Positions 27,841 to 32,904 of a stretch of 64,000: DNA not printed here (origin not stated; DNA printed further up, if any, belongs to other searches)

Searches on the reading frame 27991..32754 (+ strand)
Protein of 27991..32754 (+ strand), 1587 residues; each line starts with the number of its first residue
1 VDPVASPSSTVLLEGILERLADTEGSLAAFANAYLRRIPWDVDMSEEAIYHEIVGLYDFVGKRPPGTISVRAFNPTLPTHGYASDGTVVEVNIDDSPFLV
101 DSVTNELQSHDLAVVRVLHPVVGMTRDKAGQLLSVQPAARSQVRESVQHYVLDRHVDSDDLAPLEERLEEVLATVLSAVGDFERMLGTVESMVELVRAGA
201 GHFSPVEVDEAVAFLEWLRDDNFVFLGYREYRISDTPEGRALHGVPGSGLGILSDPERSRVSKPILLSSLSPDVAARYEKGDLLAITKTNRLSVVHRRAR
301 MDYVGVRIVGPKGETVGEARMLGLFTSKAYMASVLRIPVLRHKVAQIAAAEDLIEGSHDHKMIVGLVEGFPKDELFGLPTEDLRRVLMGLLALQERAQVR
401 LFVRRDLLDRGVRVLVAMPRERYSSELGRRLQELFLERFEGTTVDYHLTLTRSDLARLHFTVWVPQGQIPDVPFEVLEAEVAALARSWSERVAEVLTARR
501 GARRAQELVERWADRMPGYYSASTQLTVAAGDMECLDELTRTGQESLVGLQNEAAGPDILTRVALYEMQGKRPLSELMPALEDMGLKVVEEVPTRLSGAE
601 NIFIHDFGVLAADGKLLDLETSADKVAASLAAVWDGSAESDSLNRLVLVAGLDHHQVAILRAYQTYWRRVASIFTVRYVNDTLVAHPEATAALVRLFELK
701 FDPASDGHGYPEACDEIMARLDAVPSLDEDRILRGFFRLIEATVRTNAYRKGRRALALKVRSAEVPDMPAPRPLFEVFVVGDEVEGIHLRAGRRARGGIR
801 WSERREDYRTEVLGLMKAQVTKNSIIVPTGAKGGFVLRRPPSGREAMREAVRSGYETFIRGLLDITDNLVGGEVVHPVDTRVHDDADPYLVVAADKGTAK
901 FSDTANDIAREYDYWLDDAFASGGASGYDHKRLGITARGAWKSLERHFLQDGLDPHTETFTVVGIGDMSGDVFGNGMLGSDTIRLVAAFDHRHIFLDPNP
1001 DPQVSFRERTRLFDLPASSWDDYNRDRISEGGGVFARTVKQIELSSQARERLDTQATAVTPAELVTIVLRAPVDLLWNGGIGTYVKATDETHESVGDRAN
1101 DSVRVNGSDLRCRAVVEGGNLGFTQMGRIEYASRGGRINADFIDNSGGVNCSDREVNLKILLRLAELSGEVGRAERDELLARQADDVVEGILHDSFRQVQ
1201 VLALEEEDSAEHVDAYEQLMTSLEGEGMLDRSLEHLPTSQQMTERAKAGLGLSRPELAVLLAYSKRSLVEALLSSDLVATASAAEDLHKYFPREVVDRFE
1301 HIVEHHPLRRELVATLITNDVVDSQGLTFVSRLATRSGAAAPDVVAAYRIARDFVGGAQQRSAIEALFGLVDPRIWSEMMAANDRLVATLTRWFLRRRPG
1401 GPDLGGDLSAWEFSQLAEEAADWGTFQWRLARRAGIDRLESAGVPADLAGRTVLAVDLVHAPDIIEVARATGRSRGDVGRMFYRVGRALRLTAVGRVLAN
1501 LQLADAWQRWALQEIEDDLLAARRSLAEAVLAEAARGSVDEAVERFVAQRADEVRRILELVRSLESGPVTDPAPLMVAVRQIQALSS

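Call 5: search_protein_families(library=pfam, proteins=[window:27991-32754:+], max_evalue=0.01)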
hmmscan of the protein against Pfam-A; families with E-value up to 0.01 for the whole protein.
window:27991-32754:+ (1587 aa): 8 families
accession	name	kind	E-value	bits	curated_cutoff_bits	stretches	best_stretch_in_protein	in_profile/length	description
PF05088.18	Bac_GDH_CD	-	3.7e-230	765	22.8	1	717-1204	2-496/497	Bacterial NAD-glutamate dehydrogenase, catalytic domain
PF21074.2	GDH_C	-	1.6e-78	264.7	26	1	1249-1583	1-338/339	Glutamate dehydrogenase, C-terminal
PF21075.3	GDH_ACT1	-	2.9e-32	111.9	23.7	1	30-168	1-144/144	Glutamate dehydrogenase, ACT1 domain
PF21076.3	GDH_ACT2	-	7.3e-22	78.2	22.8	1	400-489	1-90/90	Glutamate dehydrogenase, ACT2 domain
PF21078.2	GDH_HM3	-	1.4e-21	76.8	24.6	1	638-703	1-66/66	Glutamate dehydrogenase, helical motif 3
PF21073.2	GDH_HM1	-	1.4e-14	54.2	21.2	1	337-396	1-60/60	Glutamate dehydrogenase, helical motif 1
PF21077.3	GDH_ACT3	-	1.5e-11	44.3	22.2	1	560-620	16-78/80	Glutamate dehydrogenase, ACT3 domain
PF00208.27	ELFV_dehydrog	-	0.0082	16.3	23.4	0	1111-1156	136-181/241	Glutamate/Leucine/Phenylalanine/Valine dehydrogenase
